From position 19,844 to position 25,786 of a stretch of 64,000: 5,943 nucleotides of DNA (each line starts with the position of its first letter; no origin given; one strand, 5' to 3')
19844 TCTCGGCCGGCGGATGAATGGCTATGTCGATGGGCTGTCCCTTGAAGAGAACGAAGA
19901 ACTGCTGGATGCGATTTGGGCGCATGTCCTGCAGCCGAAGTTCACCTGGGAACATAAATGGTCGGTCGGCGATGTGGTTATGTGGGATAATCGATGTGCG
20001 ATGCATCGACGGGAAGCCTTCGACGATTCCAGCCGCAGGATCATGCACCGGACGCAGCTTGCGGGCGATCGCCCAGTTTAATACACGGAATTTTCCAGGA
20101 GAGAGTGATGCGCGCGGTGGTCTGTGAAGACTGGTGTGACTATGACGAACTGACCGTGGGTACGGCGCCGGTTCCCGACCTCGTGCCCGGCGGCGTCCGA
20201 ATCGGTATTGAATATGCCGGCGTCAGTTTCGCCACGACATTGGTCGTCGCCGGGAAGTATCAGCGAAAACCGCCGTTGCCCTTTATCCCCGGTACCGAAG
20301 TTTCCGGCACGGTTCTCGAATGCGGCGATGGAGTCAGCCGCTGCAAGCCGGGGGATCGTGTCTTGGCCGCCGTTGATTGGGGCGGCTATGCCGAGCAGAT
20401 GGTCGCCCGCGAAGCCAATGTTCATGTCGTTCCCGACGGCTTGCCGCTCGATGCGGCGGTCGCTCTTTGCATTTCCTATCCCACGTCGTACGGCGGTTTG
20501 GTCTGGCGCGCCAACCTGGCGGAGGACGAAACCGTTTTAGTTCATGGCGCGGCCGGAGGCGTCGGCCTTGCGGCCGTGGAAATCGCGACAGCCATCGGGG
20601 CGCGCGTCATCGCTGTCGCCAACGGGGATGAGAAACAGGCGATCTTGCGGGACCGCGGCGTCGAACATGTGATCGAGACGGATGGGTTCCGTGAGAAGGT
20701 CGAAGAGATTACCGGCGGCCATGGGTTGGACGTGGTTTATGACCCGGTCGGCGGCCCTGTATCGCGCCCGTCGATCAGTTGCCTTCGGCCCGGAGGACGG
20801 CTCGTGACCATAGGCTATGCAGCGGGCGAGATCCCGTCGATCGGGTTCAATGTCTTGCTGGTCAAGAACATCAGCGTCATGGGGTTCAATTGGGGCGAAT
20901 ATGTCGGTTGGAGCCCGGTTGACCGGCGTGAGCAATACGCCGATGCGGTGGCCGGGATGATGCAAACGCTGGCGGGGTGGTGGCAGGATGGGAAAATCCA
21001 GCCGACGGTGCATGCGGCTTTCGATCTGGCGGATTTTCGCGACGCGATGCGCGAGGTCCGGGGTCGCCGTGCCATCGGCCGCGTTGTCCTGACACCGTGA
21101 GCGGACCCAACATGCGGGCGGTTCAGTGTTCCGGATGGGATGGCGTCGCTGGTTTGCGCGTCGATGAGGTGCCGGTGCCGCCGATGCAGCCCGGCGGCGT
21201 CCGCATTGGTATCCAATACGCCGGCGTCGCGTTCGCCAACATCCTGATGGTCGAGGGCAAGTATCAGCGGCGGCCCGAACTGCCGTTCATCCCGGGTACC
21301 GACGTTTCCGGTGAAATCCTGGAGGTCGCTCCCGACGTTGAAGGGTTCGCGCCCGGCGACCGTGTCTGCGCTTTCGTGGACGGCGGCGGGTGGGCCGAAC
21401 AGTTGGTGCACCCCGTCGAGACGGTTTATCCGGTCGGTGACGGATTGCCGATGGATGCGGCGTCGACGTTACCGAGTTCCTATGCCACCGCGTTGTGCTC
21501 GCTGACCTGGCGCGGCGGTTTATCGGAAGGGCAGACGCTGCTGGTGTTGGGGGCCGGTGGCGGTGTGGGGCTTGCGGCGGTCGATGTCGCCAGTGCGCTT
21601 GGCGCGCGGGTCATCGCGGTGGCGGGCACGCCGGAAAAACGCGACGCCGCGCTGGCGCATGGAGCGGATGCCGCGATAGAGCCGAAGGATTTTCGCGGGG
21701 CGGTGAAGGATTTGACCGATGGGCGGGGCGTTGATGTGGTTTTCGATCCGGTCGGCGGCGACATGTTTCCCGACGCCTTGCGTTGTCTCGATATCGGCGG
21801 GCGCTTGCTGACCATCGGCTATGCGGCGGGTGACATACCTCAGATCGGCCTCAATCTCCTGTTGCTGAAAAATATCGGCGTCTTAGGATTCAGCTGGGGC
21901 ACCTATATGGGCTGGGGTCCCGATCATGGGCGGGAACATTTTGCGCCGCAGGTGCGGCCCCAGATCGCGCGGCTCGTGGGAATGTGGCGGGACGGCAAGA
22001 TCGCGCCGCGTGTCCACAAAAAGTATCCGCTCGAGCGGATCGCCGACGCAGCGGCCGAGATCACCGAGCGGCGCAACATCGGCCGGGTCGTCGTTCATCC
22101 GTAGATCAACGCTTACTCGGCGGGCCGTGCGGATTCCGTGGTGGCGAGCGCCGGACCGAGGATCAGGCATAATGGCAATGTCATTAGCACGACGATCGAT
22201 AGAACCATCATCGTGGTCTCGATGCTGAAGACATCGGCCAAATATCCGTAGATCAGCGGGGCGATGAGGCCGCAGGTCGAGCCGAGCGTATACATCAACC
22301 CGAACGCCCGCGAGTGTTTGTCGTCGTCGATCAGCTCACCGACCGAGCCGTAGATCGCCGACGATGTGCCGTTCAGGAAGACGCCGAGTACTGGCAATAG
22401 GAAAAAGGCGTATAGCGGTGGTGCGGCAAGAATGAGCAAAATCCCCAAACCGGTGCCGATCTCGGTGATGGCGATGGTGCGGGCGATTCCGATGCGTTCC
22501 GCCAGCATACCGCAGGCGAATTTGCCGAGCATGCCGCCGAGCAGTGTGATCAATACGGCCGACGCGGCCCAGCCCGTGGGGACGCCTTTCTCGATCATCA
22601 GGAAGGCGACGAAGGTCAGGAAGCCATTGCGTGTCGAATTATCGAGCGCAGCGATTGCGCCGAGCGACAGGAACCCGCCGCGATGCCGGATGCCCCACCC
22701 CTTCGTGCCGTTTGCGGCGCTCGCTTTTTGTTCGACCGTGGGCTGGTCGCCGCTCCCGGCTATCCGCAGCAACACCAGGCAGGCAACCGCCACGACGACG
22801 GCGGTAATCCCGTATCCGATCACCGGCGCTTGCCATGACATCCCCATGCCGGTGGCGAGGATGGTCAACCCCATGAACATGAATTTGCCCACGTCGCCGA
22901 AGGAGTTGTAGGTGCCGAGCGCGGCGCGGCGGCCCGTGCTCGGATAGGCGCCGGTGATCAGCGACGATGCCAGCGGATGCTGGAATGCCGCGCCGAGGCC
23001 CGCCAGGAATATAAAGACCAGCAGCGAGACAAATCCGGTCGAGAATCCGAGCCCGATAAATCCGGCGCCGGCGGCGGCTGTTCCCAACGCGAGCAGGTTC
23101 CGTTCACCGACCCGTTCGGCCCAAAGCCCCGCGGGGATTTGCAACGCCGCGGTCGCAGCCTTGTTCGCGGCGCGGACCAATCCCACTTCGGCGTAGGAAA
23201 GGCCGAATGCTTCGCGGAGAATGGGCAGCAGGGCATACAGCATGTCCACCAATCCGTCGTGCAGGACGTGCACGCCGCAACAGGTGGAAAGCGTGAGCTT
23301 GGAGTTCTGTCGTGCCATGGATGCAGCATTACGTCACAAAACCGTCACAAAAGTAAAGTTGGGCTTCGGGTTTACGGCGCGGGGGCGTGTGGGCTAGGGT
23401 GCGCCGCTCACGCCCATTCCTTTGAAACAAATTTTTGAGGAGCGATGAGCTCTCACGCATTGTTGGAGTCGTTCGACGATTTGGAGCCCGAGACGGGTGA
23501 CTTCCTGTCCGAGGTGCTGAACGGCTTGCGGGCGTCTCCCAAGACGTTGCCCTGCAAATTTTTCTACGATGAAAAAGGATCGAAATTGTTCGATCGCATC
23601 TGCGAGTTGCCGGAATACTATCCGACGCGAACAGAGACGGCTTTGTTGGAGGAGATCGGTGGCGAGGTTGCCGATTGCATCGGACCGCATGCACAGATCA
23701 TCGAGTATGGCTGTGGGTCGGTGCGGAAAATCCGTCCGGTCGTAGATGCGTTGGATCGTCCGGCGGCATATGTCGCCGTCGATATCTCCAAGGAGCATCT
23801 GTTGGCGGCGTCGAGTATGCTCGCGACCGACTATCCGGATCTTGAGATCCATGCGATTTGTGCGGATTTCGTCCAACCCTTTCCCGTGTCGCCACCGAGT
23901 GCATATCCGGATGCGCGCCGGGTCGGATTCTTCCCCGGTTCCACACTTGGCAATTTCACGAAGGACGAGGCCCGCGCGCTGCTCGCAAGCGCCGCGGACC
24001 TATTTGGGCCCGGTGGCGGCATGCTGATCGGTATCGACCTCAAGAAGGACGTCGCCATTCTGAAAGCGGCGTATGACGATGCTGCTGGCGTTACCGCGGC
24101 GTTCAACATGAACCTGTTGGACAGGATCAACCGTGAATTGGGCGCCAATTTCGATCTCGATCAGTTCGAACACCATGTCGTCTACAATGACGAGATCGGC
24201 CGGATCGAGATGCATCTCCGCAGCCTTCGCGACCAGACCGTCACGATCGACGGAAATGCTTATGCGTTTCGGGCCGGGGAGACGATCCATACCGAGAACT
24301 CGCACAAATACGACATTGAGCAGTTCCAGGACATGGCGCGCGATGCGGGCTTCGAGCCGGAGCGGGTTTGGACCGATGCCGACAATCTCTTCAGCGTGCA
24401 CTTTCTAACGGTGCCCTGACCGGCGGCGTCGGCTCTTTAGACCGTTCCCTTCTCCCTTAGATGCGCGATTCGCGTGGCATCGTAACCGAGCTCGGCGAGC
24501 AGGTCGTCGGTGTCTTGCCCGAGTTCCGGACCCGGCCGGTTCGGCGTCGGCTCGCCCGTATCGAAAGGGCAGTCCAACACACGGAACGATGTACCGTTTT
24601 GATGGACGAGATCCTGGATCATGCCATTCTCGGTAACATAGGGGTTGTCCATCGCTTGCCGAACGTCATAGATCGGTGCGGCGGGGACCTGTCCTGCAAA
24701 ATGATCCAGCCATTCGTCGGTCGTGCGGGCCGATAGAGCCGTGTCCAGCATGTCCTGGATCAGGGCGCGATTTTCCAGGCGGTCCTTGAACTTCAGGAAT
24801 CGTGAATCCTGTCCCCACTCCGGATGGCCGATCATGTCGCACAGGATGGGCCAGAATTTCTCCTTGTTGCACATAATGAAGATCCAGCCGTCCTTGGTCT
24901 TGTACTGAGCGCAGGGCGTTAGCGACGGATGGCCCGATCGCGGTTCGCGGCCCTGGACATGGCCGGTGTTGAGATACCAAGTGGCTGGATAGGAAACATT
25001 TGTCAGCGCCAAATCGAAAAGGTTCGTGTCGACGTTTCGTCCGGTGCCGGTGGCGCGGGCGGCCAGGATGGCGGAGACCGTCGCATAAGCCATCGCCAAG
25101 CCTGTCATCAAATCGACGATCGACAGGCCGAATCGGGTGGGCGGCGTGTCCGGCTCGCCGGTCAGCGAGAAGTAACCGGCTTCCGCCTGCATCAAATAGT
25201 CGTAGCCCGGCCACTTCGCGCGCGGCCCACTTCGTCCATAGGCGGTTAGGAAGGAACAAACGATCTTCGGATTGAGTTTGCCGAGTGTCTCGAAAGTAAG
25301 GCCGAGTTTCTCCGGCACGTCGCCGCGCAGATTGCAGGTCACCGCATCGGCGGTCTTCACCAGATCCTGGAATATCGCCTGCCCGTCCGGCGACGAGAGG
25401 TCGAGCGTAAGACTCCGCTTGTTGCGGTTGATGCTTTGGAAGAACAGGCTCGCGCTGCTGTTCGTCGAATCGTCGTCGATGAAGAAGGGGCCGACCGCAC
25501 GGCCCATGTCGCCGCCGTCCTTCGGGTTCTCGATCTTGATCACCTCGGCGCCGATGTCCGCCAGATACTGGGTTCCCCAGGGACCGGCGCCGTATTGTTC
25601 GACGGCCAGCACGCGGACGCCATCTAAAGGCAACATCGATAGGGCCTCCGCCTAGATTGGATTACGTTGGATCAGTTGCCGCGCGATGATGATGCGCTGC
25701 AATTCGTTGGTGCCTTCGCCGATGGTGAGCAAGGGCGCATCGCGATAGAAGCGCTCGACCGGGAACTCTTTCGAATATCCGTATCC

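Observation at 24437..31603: Seven-gene CoA-ester cluster combining an itaconate/citramalyl-type triad with three acyl-CoA dehydrogenases and an HMG-CoA-lyase-like enzyme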

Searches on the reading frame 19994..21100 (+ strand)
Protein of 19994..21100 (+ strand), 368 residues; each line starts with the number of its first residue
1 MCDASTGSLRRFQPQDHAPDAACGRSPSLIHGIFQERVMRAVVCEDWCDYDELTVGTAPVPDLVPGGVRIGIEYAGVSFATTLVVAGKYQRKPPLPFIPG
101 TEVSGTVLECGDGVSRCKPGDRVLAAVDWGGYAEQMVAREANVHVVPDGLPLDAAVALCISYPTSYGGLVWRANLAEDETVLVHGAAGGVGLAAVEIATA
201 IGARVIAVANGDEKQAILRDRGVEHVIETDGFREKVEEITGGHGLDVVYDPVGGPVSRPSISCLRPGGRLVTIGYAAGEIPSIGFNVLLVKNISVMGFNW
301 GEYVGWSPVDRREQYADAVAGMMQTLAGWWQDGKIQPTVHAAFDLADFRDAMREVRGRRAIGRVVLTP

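Call 6: search_protein_families(library=pfam, proteins=[window:19994-21100:+])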
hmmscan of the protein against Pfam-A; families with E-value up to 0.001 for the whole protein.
window:19994-21100:+ (368 aa): 3 families
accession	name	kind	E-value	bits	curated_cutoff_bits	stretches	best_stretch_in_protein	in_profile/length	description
PF00107.32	ADH_zinc_N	-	2.1e-28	99.3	31.8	1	189-302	1-116/129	Zinc-binding dehydrogenase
PF13602.12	ADH_zinc_N_2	-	1.7e-18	68.3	27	1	222-366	2-134/134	Zinc-binding dehydrogenase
PF08240.17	ADH_N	-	7.8e-13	49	23.5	1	65-148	2-104/104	Alcohol dehydrogenase GroES-like domain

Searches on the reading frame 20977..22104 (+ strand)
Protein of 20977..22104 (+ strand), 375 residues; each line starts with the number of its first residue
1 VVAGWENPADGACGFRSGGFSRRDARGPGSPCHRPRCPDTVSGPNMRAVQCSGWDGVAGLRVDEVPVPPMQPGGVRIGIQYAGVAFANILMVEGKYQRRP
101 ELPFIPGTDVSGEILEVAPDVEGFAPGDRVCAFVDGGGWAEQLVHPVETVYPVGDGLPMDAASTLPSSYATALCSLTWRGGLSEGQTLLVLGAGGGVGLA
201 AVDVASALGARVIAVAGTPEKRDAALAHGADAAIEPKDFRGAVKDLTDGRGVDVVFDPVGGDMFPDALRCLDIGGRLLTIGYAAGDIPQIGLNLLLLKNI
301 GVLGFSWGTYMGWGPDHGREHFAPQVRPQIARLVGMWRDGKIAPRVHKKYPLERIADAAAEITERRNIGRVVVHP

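Call 6: search_protein_families(library=pfam, proteins=[window:20977-22104:+])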
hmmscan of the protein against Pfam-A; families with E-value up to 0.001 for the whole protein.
window:20977-22104:+ (375 aa): 3 families
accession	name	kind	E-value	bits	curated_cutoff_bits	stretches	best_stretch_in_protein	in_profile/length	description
PF00107.32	ADH_zinc_N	-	2.9e-30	105.3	31.8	1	196-309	1-116/129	Zinc-binding dehydrogenase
PF13602.12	ADH_zinc_N_2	-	2.3e-17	64.6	27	1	229-373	2-134/134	Zinc-binding dehydrogenase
PF08240.17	ADH_N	-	5.1e-13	49.6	23.5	1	72-153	2-102/104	Alcohol dehydrogenase GroES-like domain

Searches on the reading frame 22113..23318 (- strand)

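Call 3: search_protein_families(library=pfam, proteins=[window:22113-23318:-])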
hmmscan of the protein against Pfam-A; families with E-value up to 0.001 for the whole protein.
window:22113-23318:- (401 aa): 1 family
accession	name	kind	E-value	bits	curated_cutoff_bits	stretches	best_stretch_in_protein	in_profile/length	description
PF07690.21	MFS_1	-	1e-33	117.1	33.4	2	19-261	7-248/347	Major Facilitator Superfamily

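Call 4: search_protein_families(library=ncbifam, proteins=[window:22113-23318:-])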
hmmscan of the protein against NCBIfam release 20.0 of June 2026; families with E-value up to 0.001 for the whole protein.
window:22113-23318:- (401 aa): 16 families
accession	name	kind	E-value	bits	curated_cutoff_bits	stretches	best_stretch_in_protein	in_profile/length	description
TIGR00881.1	2A0104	subfamily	7.2e-22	77.9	407.75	2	29-185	16-172/379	phosphoglycerate transporter protein PgtP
TIGR00893.1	2A0114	subfamily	5.1e-16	58.6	395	1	33-186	19-171/399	D-galactonate transporter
TIGR00895.1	2A0115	subfamily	1.4e-14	53.9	418.55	2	236-360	272-397/398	aromatic acid/H+ symport family MFS transporter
NF008661.1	PRK11663.1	subfamily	9.4e-08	31.5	564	1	31-184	53-205/439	MFS transporter family glucose-6-phosphate receptor UhpC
TIGR00880.1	2_A_01_02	superfamily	2.2e-07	31.1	131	1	59-184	14-138/141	multidrug resistance protein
NF049980.1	SfMCT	equivalog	3.6e-07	29.2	320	1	34-371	28-373/378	L-lactate MFS transporter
TIGR00890.1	2A0111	subfamily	7.6e-07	28.4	374.85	1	30-381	25-375/377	oxalate/formate antiport family MFS transporter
TIGR00712.1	glpT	equivalog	3.4e-06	26.4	632.55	1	31-195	52-220/440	glycerol-3-phosphate transporter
NF008586.0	PRK11551.1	equivalog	6.2e-06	25.4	410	0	24-185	236-397/406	3-(3-hydroxy-phenyl)propionate transporter MhpT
TIGR00886.1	2A0108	subfamily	2.4e-05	23.6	311.7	1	29-310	22-328/368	NarK family nitrate/nitrite MFS transporter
NF003024.0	PRK03893.1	subfamily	5e-05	22.3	604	1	240-380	303-446/497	sialate:H+ symport family MFS transporter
NF008963.0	PRK12307.1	equivalog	8.3e-05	21.9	637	1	240-390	257-408/426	MFS transporter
TIGR00894.1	2A0114euk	subfamily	0.00011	20.9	626.45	1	38-184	71-219/465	Na(+)-dependent inorganic phosphate cotransporter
TIGR00891.1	2A0112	subfamily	0.00016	20.8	552.9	1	240-375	265-403/405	sialate:H+ symport family MFS transporter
NF002982.0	PRK03699.1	equivalog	0.00033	19.9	221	1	17-388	17-381/395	MFS transporter TsgA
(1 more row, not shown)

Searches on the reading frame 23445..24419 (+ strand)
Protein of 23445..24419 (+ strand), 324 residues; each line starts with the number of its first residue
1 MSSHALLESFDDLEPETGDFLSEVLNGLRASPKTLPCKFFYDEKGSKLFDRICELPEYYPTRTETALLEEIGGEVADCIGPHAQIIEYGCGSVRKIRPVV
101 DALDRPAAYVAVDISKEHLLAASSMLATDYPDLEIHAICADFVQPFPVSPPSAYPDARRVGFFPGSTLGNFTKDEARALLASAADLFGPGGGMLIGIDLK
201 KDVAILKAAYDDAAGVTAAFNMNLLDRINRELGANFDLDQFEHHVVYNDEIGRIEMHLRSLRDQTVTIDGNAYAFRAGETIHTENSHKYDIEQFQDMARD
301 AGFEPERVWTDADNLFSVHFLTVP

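Call 6: search_protein_families(library=pfam, proteins=[window:23445-24419:+])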
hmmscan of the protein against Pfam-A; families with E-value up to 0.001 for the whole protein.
window:23445-24419:+ (324 aa): 2 families
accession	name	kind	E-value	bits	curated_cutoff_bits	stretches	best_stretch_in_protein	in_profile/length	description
PF10017.15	Methyltransf_33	-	9e-114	380.1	23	1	22-322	3-303/304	Histidine-specific methyltransferase, SAM-dependent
PF13649.12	Methyltransf_25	-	0.00056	21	27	0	85-191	1-97/97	Methyltransferase domain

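Call 85: search_protein_families(library=ncbifam, proteins=[window:23445-24419:+], max_evalue=1e-20)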
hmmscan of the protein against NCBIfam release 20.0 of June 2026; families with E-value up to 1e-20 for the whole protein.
window:23445-24419:+ (324 aa): 2 families
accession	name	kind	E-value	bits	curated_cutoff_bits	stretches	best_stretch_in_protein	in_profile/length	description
TIGR03438.1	egtD_ergothio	equivalog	8.7e-124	412.6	290.9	1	20-320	2-300/301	L-histidine N(alpha)-methyltransferase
TIGR03439.1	methyl_EasF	subfamily_domain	1.4e-51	175.3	205.55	1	22-319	15-320/321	EasF family methyltransferase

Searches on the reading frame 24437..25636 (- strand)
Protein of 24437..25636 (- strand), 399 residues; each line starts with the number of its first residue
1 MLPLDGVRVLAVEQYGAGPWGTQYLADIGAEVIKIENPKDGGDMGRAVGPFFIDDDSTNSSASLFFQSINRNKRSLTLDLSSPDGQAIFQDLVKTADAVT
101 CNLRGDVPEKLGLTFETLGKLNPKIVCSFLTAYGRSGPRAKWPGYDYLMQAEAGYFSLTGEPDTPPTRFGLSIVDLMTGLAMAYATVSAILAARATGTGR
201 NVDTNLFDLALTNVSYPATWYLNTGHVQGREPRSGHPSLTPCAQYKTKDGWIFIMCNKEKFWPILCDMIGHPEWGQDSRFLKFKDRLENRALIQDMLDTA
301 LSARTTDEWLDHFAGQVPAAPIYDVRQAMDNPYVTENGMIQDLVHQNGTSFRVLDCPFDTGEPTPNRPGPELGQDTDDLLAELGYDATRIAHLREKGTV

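Call 3: search_protein_families(library=pfam, proteins=[window:24437-25636:-])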
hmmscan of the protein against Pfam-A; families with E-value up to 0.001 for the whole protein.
window:24437-25636:- (399 aa): 1 family
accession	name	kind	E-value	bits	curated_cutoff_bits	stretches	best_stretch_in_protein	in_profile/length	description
PF02515.22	CoA_transf_3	-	4.3e-112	375.3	23.3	1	4-376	1-366/366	CoA-transferase family III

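Call 4: search_protein_families(library=ncbifam, proteins=[window:24437-25636:-])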
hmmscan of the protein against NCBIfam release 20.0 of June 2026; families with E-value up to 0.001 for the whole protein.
window:24437-25636:- (399 aa): 7 families
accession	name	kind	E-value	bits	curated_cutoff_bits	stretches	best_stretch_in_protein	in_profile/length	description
NF052585.1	SucGlutTfsCaiB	equivalog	8.9e-80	268.2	750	1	3-384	7-389/394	succinate--glutarate CoA-transferase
NF041294.1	Scnl_mescCoAtase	equivalog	2.2e-67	227.8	700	1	2-376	2-376/381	succinyl-CoA:mesaconate CoA-transferase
NF008511.0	PRK11430.1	equivalog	8.2e-63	212.8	522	1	3-340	9-338/381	CoA:oxalate CoA-transferase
TIGR03253.1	oxalate_frc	equivalog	2.3e-58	197.9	504.2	2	3-210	3-203/416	formyl-CoA transferase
NF003809.0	PRK05398.1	subfamily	1.9e-57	194.7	442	2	3-210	4-204/416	formyl-CoA transferase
NF002914.1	PRK03525.1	equivalog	5.3e-41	140.9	413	1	3-399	9-397/400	L-carnitine CoA-transferase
TIGR04253.1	mesacon_CoA_iso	equivalog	4.8e-19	68.6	725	1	4-397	3-398/403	2-methylfumaryl-CoA isomerase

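Call 52: search_solved_structures(query=window:24437-25636:-, max_evalue=1e-30)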
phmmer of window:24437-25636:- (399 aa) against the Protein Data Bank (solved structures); distinct sequences matched with E-value up to 1e-30: 23.
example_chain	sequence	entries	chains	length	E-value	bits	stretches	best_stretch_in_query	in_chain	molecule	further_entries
10uh_A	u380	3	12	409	4.7e-64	220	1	2-397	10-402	Formyl-coenzyme a transferase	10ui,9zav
4ed9_A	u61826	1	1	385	9.7e-59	202.5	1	3-369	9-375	CAIB/BAIF family protein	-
9br7_A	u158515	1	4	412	8.7e-55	189.5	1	2-398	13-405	Succinate--hydroxymethylglutarate CoA-transferase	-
9br6_A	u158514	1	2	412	9.2e-55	189.4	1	2-398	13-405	Succinate--hydroxymethylglutarate CoA-transferase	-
4hl6_A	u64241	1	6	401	3.5e-53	184.2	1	3-341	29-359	Uncharacterized protein YfdE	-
2vjp_A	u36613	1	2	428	8.8e-43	149.9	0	3-212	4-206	FORMYL-COENZYME A TRANSFERASE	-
2vjo_A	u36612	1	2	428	1.8e-42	148.9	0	3-212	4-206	FORMYL-COENZYME A TRANSFERASE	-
5yit_A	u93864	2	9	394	2.2e-42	148.6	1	3-343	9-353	CoA transferase III | Uncharacterized protein Rv3272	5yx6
2vjn_A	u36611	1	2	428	2.9e-42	148.2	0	3-212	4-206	FORMYL-COENZYME A TRANSFERASE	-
2vjk_A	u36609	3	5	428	3.3e-42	148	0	3-212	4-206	FORMYL-COENZYME A TRANSFERASE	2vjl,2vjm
1p5h_A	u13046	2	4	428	3.3e-42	148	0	3-212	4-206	Formyl-coenzyme A transferase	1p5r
1t4c_A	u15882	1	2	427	3.5e-42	148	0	3-212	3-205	Formyl-CoA:oxalate CoA-transferase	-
2vjq_A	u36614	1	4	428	4.4e-42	147.6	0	3-212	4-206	FORMYL-COENZYME A TRANSFERASE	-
1vgr_A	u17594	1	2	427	1.2e-41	146.2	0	3-212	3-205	Formyl-coenzyme A transferase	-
1t3z_A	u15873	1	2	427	2.3e-41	145.2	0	3-212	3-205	Formyl-coenzyme A transferase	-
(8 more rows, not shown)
